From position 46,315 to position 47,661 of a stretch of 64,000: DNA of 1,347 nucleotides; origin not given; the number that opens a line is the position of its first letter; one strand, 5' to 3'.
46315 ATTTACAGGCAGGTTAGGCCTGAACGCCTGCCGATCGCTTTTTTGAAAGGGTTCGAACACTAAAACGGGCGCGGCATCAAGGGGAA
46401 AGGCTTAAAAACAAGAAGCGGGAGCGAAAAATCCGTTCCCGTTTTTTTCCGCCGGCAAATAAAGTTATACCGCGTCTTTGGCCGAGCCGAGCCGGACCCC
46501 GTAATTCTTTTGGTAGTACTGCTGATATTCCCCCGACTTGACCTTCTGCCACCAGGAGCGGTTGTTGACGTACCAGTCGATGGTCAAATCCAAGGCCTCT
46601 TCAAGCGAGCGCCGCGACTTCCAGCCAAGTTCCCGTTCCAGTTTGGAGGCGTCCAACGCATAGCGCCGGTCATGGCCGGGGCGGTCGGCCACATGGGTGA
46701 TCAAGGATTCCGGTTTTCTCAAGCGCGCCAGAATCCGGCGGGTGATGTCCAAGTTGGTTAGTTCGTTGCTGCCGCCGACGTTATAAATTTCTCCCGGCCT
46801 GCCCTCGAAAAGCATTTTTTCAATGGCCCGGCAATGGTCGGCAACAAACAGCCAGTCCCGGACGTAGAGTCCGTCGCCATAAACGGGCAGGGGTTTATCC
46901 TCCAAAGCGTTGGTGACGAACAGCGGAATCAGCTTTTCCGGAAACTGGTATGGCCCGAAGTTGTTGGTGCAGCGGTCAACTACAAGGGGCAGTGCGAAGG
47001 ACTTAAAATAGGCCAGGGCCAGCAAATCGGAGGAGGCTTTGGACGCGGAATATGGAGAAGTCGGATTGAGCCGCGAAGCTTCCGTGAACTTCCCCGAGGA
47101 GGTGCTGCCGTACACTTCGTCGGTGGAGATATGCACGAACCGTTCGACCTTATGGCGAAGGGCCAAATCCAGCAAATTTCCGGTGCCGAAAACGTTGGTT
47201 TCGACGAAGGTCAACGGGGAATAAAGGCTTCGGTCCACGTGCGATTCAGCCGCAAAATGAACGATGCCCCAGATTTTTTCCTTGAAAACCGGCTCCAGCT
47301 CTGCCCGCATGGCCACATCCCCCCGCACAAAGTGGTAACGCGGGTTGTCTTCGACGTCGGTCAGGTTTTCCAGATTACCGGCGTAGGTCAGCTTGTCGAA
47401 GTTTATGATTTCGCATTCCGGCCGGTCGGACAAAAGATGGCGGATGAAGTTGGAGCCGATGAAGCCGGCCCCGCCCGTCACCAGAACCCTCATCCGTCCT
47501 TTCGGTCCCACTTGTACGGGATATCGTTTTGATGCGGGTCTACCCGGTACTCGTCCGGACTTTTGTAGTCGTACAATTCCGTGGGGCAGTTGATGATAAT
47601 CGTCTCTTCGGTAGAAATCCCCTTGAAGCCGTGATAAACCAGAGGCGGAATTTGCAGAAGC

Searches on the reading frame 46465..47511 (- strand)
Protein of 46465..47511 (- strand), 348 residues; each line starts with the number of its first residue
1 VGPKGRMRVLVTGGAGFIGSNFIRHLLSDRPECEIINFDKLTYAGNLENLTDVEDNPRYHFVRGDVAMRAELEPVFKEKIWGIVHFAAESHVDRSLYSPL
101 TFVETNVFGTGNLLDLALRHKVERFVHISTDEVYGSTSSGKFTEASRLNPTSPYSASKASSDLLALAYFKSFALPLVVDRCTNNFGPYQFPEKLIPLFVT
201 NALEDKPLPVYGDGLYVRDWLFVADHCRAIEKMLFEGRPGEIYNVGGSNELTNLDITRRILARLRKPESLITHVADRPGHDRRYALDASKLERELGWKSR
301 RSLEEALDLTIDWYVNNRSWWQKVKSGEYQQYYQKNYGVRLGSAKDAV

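Call 71: search_protein_families(library=pfam, proteins=[window:46465-47511:-], max_evalue=0.00001)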
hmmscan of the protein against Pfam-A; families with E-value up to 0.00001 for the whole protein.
window:46465-47511:- (348 aa): 7 families
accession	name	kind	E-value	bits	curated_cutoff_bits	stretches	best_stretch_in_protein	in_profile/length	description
PF16363.11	GDP_Man_Dehyd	-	9.1e-78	262.5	27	1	10-307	1-329/332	GDP-mannose 4,6 dehydratase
PF01370.27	Epimerase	-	5.7e-61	206.4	20.9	1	9-246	1-240/240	NAD dependent epimerase/dehydratase family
PF02719.21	Polysacc_synt_2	-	2.1e-20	73.6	20.2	1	9-260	1-243/293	Polysaccharide biosynthesis protein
PF01073.25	3Beta_HSD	-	3e-15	56.5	22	1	10-164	1-156/280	3-beta hydroxysteroid dehydrogenase/isomerase family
PF04321.23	RmlD_sub_bind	-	1.6e-13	50.8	27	1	7-299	1-271/287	RmlD substrate binding domain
PF07993.18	NAD_binding_4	-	2.3e-13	50.3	20.1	1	11-181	1-204/258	Male sterility protein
PF13460.12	NAD_binding_10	-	2.7e-06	27.8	27.2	1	13-159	1-125/184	NAD(P)H-binding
